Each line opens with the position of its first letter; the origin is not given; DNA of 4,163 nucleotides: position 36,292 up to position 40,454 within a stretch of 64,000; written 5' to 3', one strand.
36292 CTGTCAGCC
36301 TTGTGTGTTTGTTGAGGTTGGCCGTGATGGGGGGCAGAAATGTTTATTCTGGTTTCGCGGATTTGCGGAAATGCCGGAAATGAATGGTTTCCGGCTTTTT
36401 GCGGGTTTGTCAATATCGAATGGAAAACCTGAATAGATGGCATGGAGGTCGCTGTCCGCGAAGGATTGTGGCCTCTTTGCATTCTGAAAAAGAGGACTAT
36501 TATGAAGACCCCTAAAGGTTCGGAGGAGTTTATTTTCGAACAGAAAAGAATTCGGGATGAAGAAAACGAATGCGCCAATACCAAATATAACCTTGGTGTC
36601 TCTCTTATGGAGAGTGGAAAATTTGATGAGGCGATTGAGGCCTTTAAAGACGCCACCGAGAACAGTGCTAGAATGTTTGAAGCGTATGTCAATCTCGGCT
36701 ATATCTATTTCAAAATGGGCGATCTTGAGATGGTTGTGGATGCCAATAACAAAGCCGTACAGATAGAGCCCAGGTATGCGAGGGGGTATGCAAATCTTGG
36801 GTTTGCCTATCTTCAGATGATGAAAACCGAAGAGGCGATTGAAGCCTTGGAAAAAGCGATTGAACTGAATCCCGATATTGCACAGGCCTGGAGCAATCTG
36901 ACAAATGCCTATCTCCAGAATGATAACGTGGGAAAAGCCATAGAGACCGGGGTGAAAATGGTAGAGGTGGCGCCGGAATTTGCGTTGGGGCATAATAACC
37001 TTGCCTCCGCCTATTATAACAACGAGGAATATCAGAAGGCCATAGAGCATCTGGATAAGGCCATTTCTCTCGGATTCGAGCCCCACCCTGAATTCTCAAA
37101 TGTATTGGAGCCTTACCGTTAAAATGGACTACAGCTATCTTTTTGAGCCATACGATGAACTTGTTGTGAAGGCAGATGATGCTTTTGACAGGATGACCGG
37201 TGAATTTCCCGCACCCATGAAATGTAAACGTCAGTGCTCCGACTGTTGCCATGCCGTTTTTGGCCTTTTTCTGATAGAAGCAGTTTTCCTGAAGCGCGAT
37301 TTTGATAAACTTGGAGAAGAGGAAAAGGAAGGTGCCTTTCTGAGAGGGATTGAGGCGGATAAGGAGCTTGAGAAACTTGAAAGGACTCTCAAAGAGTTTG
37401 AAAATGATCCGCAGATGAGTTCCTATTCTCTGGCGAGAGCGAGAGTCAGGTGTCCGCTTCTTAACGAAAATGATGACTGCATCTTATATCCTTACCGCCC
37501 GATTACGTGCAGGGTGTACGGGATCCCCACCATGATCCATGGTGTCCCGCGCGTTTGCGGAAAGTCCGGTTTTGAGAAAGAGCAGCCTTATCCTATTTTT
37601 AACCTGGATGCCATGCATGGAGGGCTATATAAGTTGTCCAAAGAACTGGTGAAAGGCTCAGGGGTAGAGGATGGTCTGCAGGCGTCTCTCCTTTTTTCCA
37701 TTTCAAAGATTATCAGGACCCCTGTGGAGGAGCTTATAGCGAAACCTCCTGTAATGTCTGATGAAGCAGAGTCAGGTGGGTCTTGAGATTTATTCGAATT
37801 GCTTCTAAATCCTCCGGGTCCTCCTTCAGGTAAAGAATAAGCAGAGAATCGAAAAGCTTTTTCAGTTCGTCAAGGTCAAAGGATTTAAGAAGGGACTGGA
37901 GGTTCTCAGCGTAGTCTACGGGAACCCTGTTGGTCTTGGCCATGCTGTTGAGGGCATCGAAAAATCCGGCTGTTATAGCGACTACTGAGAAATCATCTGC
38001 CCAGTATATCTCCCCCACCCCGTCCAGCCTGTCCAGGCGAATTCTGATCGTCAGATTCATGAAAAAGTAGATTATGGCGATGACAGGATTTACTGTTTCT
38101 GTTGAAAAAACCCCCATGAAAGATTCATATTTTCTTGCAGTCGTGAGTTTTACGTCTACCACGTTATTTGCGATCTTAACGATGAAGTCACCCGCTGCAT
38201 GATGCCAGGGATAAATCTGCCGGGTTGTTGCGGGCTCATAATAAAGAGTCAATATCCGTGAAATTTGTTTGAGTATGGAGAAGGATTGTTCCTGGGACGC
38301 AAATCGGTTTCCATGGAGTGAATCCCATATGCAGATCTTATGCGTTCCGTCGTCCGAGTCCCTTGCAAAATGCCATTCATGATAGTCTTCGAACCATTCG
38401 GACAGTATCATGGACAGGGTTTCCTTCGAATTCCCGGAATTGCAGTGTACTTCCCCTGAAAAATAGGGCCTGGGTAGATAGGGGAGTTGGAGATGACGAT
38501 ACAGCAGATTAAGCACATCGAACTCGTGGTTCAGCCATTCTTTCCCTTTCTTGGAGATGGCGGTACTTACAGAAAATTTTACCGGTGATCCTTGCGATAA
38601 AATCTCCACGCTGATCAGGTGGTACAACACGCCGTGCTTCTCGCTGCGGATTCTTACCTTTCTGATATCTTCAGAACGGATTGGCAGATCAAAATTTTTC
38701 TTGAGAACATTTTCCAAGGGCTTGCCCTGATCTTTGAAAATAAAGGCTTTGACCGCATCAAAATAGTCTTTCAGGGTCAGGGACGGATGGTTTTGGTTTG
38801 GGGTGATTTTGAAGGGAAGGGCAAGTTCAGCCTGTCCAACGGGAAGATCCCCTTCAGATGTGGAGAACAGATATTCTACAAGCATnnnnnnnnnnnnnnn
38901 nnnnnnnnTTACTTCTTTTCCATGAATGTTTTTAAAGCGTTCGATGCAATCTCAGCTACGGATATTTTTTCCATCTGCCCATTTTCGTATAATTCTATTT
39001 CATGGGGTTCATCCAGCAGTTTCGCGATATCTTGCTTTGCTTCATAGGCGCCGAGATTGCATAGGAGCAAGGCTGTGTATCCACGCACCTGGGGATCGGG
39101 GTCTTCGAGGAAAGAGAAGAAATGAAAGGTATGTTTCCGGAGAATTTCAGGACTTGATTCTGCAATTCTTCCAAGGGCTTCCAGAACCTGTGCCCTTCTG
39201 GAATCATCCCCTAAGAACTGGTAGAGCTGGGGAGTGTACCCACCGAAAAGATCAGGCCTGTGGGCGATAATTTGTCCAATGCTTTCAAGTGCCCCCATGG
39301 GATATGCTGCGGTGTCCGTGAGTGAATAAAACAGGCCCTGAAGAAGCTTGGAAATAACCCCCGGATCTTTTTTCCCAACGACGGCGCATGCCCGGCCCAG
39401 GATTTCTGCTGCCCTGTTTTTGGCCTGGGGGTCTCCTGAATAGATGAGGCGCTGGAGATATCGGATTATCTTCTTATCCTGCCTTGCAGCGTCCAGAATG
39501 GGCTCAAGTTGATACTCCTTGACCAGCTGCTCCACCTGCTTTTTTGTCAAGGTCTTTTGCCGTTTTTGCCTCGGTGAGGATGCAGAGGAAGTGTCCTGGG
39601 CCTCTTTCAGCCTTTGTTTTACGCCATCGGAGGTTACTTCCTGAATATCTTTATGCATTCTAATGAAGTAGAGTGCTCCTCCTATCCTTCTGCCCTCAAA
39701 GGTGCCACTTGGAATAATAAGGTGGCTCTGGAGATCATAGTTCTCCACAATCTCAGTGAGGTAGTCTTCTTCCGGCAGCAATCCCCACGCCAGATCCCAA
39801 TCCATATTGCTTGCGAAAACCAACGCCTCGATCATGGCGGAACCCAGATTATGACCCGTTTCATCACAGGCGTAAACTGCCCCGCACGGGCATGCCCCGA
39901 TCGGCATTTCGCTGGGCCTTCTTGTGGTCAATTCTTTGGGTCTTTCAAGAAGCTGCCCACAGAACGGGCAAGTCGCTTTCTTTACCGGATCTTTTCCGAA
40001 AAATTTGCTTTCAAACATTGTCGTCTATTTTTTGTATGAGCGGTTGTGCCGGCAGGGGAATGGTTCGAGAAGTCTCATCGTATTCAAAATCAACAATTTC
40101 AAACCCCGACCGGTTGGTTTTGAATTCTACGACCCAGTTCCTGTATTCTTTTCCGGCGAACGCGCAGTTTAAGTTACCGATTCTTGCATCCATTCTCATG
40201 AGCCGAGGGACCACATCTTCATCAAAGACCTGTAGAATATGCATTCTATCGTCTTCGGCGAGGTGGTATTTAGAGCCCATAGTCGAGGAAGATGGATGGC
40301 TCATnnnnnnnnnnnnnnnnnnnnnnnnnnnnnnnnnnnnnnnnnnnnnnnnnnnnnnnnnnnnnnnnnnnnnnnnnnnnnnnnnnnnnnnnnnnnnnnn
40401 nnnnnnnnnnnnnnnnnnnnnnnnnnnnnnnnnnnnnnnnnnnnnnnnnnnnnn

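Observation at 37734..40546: Tightly coupled uncharacterised operon next to the dsr locus: FmdB zinc ribbon, 97 aa protein, Zn-finger-HEAT protein, 383 aa protein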

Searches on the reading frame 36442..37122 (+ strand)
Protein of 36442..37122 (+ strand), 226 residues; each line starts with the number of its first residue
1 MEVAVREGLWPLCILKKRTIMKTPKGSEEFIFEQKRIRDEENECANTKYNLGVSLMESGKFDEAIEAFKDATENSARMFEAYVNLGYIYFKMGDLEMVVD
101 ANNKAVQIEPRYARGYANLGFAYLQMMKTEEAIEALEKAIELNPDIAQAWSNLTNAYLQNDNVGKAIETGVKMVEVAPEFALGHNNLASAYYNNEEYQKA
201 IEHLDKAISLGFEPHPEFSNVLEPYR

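Call 3: search_protein_families(library=pfam, proteins=[window:36442-37122:+], max_evalue=0.1)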
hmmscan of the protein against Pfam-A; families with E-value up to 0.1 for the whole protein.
window:36442-37122:+ (226 aa): 44 families (the best 25 are shown)
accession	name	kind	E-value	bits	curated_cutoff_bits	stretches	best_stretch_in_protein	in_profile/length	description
PF00515.34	TPR_1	-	1.1e-37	126.8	27.8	4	113-145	1-33/34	Tetratricopeptide repeat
PF07719.23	TPR_2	-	4e-30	101.8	27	4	113-145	1-33/34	Tetratricopeptide repeat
PF13181.12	TPR_8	-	1.9e-27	93.5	25.7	4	113-145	1-33/34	Tetratricopeptide repeat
PF13414.12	TPR_11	-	4.4e-25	87.5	26.8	3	128-160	9-41/42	TPR repeat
PF13431.12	TPR_17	-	7.2e-22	76.2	24.4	3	136-168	2-34/34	Tetratricopeptide repeat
PF13432.12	TPR_16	-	1.1e-20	74.2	32.7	3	49-96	1-48/65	Tetratricopeptide repeat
PF13424.12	TPR_12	-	1.3e-19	70.6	30.1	5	78-142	2-74/77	Tetratricopeptide repeat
PF14559.12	TPR_19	-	9.1e-16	58.4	25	2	128-169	6-47/68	Tetratricopeptide repeat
PF13428.12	TPR_14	-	4.8e-15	55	23.5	1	115-153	3-41/44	Tetratricopeptide repeat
PF13176.12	TPR_7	-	7.4e-14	51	27.9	1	185-209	3-27/36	Tetratricopeptide repeat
PF13174.12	TPR_6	-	3.2e-12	46.7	26.3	1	119-145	6-32/33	Tetratricopeptide repeat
PF13374.12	TPR_10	-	1.5e-11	44.4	27.5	1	185-209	6-30/42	Tetratricopeptide repeat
PF13371.12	TPR_9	-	2.5e-10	40.6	35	1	86-149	2-65/73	Tetratricopeptide repeat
PF23914.1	TPR_CcmH_CycH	-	1.2e-09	38.6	42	2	83-177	54-151/158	Cytochrome c-type biogenesis protein H TPR domain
PF12895.13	ANAPC3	-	1.4e-07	32.2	27.2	0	80-139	24-82/82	Anaphase-promoting complex, cyclosome, subunit 3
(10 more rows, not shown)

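Call 4: search_protein_families(library=ncbifam, proteins=[window:36442-37122:+], max_evalue=0.1)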
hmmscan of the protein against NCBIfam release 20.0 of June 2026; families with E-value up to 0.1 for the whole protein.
window:36442-37122:+ (226 aa): 45 families (the best 25 are shown)
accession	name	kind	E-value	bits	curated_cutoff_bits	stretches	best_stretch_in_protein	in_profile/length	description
NF040959.1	MamA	equivalog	1e-25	90.4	200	2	50-210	42-202/204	magnetosome protein MamA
TIGR02917.1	PEP_TPR_lipo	equivalog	8.3e-22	76.9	312.2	1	51-210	335-494/899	XrtA/PEP-CTERM system TPR-repeat protein PrsT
NF033762.1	social_mot_Tgl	equivalog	1.6e-21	76.8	225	2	42-150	97-207/252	social motility TPR repeat lipoprotein Tgl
TIGR02521.1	type_IV_pilW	equivalog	5.4e-18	65.4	154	2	113-209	31-127/234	type IV pilus biogenesis/stability protein PilW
NF047558.1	TPR_END_plus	domain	1.2e-17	63.6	32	2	116-146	2-32/56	TPR end-of-group domain-containing protein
NF033920.0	C39_PA2778_fam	equivalog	1.5e-12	47.5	150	2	123-210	166-253/255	PA2778 family cysteine peptidase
NF002725.1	PRK02603.1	equivalog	1.9e-10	41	143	2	34-97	61-124/173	photosystem I assembly protein Ycf3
NF047507.1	TPR_BatC_Lepto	exception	2.5e-10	40.2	175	2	47-119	60-136/214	TPR repeat-containing protein BatC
NF008391.2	PRK11189.1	equivalog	7.5e-10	38.8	250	2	83-152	69-138/297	lipoprotein NlpI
NF033758.1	gliding_GltE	equivalog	2.3e-09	36.7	225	1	39-160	80-201/411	adventurous gliding motility TPR repeat lipoprotein GltE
NF008756.0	PRK11788.1-4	equivalog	4e-09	36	474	1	47-209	109-277/389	lipopolysaccharide assembly protein LapB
NF008757.0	PRK11788.1-5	equivalog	1.5e-08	34.2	363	1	44-207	106-275/388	lipopolysaccharide assembly protein LapB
NF052415.1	T3SS_chap_SctY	equivalog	3.4e-08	34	70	2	119-169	12-62/106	type III secretion apparatus assembly chaperone SctY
TIGR00990.1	3a0801s09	subfamily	7.2e-08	31.5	757.25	1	39-132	121-213/615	mitochondrial import receptor subunit TOM70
TIGR02552.1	LcrH_SycD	equivalog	2.8e-07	30.3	104.8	1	41-150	14-122/136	SycD/LcrH family type III secretion system chaperone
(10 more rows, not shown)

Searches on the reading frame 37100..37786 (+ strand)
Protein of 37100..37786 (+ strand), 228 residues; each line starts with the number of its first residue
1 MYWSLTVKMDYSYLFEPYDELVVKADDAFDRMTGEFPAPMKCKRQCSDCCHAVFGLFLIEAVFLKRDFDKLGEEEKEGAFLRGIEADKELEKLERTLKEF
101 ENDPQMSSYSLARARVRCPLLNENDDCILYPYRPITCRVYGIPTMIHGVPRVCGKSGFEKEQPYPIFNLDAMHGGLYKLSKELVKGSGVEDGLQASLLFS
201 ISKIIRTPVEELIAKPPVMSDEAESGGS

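Call 3: search_protein_families(library=pfam, proteins=[window:37100-37786:+], max_evalue=0.1)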
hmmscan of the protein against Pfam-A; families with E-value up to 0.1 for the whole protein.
window:37100-37786:+ (228 aa): 1 family
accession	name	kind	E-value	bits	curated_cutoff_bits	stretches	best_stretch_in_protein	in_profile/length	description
PF03692.20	CxxCxxCC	-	9.7e-06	26.6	23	1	41-153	1-84/85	Putative zinc- or iron-chelating domain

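Call 4: search_protein_families(library=ncbifam, proteins=[window:37100-37786:+], max_evalue=0.1)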
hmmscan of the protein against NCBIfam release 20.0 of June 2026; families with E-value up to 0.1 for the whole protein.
window:37100-37786:+ (228 aa): 0 families

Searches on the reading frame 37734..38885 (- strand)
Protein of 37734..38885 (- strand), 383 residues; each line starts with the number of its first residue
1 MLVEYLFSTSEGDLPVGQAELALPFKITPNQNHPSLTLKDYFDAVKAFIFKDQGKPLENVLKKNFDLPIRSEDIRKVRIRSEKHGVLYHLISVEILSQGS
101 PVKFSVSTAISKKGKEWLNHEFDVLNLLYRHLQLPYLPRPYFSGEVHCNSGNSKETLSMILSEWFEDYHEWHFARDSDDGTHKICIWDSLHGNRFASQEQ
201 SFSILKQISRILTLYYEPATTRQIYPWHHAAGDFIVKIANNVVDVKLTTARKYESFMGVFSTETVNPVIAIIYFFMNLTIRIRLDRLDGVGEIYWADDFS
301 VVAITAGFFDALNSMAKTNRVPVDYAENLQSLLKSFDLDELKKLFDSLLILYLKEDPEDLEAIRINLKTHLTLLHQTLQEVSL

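Call 3: search_protein_families(library=pfam, proteins=[window:37734-38885:-], max_evalue=0.1)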
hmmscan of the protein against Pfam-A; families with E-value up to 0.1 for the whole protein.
window:37734-38885:- (383 aa): 0 families

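Call 4: search_protein_families(library=ncbifam, proteins=[window:37734-38885:-], max_evalue=0.1)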
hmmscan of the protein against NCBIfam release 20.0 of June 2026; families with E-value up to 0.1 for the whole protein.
window:37734-38885:- (383 aa): 0 families

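Call 6: find_homologous_proteins(query=window:37734-38885:-)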
Query window:37734-38885:- (383 aa): 1402 proteins with E <= 0.001 among 3544 candidates; the best 120 are listed.
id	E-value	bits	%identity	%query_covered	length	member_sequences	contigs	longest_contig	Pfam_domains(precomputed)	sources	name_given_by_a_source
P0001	7.9e-217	738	84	100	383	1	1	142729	-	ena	-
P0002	2.2e-198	677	77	100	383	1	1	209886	-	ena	-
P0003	1.5e-189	648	75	100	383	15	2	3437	-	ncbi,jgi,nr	ncbi:MAG TPA: hypothetical protein HPP59_06685 [Deltaproteobacteria bacterium]|nr:hypothetical prote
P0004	8.2e-183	626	71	100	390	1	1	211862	-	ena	-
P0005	4.4e-182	623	72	100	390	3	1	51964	-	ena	-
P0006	4.4e-181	620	71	100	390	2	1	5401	-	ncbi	-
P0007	8.4e-172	589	68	100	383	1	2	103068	-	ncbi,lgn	-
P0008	1.3e-164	566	69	94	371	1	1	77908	-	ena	-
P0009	9.0e-144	497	57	100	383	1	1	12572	-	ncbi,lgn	-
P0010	2.5e-142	492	56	100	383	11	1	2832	-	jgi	jgi:hypothetical protein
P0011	2.0e-140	486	56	99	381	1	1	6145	-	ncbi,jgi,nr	ncbi:MAG: hypothetical protein JRD02_04970 [Deltaproteobacteria bacterium]|nr:hypothetical protein [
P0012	4.4e-140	485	57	99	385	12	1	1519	-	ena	-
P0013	5.1e-140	485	56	100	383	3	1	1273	-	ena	-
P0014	7.1e-140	484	56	99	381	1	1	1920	-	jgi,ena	-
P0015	8.9e-139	481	56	100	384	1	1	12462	-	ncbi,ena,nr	ncbi:MAG: hypothetical protein ISS59_08470 [Desulfobacteraceae bacterium]|nr:hypothetical protein [D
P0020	1.5e-135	470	55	99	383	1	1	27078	-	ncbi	-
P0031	2.9e-133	463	53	100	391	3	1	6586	-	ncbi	-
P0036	4.4e-132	459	54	100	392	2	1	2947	-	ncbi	-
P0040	2.2e-131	456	55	100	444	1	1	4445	-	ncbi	-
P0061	5.7e-128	445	53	99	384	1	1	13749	-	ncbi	-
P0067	1.4e-126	441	51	100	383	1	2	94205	-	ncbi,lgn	-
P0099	5.1e-122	426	51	100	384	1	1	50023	-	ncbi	-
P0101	1.2e-121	424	51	100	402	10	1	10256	-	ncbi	-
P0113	3.7e-120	420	49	100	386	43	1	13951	-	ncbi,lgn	-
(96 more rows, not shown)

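Call 98: list_cluster_members(proteins=[P0113, P0101, P0099, P0067, P0020, P0031, P0036, P0040, P0061, P0006])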
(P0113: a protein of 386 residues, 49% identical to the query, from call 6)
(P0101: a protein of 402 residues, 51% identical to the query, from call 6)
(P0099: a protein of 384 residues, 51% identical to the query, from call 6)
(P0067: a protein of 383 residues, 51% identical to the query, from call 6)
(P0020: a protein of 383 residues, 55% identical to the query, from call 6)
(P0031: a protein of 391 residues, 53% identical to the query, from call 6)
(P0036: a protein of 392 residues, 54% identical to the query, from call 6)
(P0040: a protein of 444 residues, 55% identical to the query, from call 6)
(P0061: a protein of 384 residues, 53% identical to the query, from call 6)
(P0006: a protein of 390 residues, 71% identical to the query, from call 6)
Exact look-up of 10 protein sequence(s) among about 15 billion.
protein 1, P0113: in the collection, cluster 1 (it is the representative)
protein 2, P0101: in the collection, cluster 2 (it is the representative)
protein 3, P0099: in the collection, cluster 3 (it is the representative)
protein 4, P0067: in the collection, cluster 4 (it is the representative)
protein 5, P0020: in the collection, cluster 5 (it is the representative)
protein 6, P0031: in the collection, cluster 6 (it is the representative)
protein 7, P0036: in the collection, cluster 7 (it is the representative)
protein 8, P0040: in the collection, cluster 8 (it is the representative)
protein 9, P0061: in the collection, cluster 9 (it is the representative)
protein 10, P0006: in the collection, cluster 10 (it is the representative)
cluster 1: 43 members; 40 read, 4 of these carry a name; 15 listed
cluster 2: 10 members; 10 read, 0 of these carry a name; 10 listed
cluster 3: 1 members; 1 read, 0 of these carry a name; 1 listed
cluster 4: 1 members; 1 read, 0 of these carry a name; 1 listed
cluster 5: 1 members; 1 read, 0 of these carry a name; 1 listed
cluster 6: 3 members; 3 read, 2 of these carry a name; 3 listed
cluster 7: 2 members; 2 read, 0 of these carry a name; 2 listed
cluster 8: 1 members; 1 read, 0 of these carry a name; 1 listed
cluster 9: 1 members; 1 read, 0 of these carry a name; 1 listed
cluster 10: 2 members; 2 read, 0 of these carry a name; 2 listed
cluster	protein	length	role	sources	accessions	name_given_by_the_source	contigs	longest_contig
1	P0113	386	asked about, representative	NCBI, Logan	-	-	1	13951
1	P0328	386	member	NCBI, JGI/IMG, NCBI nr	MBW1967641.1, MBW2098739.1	MAG: hypothetical protein JRG77_08045 [Deltaproteobacteria bacterium] | hypothetical protein [Deltaproteobacteria bacterium]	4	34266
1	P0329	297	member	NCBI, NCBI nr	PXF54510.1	MAG: hypothetical protein C4B57_06425 [Deltaproteobacteria bacterium]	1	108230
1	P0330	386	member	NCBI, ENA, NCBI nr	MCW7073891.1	MAG: hypothetical protein OCU20_08480 [Methanophagales archaeon] | hypothetical protein [Methanophagales archaeon]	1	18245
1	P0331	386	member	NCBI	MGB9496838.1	MAG: hypothetical protein ACKVE3_03060 [Dissulfuribacterales bacterium]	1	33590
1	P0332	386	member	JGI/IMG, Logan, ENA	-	-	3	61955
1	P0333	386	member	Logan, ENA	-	-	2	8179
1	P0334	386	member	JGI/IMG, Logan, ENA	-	-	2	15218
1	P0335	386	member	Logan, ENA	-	-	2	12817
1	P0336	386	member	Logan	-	-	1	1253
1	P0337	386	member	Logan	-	-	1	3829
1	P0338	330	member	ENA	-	-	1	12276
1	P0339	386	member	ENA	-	-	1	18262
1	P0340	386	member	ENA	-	-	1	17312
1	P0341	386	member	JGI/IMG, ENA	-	-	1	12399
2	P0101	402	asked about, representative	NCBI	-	-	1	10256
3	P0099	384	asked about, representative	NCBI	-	-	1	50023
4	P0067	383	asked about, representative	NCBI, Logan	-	-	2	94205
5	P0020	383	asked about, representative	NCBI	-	-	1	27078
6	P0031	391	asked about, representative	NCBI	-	-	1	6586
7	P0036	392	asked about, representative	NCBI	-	-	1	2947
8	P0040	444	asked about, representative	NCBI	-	-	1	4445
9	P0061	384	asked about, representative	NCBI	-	-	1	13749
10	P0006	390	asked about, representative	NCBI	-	-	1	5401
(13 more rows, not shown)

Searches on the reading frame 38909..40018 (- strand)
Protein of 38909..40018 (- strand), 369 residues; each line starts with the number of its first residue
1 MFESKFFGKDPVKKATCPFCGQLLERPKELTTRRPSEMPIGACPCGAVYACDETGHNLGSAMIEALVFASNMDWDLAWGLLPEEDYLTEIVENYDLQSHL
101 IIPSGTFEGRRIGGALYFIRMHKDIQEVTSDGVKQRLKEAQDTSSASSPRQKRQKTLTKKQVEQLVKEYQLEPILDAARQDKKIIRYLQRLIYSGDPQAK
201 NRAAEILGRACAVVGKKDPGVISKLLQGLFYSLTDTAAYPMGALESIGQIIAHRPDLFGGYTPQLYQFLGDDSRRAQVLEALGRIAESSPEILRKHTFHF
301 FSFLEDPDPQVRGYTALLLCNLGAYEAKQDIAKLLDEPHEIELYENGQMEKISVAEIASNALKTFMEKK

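Call 3: search_protein_families(library=pfam, proteins=[window:38909-40018:-], max_evalue=0.1)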
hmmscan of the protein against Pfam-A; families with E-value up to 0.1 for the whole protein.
window:38909-40018:- (369 aa): 7 families
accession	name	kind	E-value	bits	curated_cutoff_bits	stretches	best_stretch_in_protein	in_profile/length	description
PF13513.12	HEAT_EZ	-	4.9e-08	33.8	27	1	275-319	4-52/55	HEAT-like repeat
PF13646.12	HEAT_2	-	1.2e-06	29.1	27.7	1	302-339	6-44/88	HEAT repeats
PF20168.4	PDS5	-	7.6e-05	21.2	27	1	174-268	663-754/1053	Sister chromatid cohesion protein PDS5 protein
PF02985.28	HEAT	-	0.0003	21.2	23.5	0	300-323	5-28/31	HEAT repeat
PF01602.26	Adaptin_N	-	0.011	14.8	37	1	237-336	240-343/524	Adaptin N terminal region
PF23280.1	TPR_26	-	0.016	15.7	27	0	266-296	105-137/175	Fungal tetratrico peptide repeats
PF25780.1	TPR_IPO5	-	0.018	15.7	27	1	181-301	38-170/172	IPO5-like, TPR repeats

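Call 4: search_protein_families(library=ncbifam, proteins=[window:38909-40018:-], max_evalue=0.1)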
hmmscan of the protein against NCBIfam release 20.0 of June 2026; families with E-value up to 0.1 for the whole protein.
window:38909-40018:- (369 aa): 2 families
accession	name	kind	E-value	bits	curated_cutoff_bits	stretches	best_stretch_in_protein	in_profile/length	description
NF045662.1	DVU0298_fam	equivalog_domain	2.1e-46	158.1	75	1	161-363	1-213/213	DVU0298 family protein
NF010534.0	PRK13923.1-2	equivalog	0.069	13.1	345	0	121-186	104-169/212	putative spore coat protein regulator protein YlbO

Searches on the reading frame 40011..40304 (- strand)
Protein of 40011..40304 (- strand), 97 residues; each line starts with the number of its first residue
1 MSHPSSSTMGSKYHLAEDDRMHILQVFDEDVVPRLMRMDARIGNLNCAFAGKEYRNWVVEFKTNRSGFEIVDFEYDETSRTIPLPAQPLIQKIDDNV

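Call 3: search_protein_families(library=pfam, proteins=[window:40011-40304:-], max_evalue=0.1)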
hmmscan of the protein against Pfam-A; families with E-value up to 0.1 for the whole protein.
window:40011-40304:- (97 aa): 0 families

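Call 4: search_protein_families(library=ncbifam, proteins=[window:40011-40304:-], max_evalue=0.1)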
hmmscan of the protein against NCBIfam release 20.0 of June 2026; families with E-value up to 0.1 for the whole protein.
window:40011-40304:- (97 aa): 0 families

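Call 85: find_homologous_proteins(query=window:40011-40304:-)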
Query window:40011-40304:- (97 aa): 48 proteins with E <= 0.001 among 48 candidates.
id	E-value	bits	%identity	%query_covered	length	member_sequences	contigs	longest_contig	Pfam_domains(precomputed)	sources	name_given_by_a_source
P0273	8.1e-54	197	100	92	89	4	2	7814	-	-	-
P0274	9.0e-47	174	84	89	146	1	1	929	-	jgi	jgi:hypothetical protein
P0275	3.2e-44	166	75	100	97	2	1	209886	-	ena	-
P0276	5.4e-43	162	71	100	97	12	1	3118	-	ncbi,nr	ncbi:MAG: hypothetical protein MUP26_04595 [Desulfobulbaceae bacterium]|nr:hypothetical protein [Des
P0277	3.6e-42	160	81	92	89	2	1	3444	-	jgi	jgi:hypothetical protein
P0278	1.0e-41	158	74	100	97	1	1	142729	-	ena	-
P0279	1.5e-39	151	69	100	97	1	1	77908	-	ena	-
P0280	6.7e-39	149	69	100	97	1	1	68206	-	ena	-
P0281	3.6e-37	144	65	100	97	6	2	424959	-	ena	-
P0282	3.4e-33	131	71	85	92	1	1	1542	-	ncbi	-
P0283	3.6e-33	131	68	87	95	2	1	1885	-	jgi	jgi:hypothetical protein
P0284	4.6e-32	127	66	88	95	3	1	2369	-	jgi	-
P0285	1.2e-31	126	62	88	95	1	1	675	-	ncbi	-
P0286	2.1e-31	125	65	89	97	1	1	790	-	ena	-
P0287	2.3e-31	125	64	87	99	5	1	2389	-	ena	-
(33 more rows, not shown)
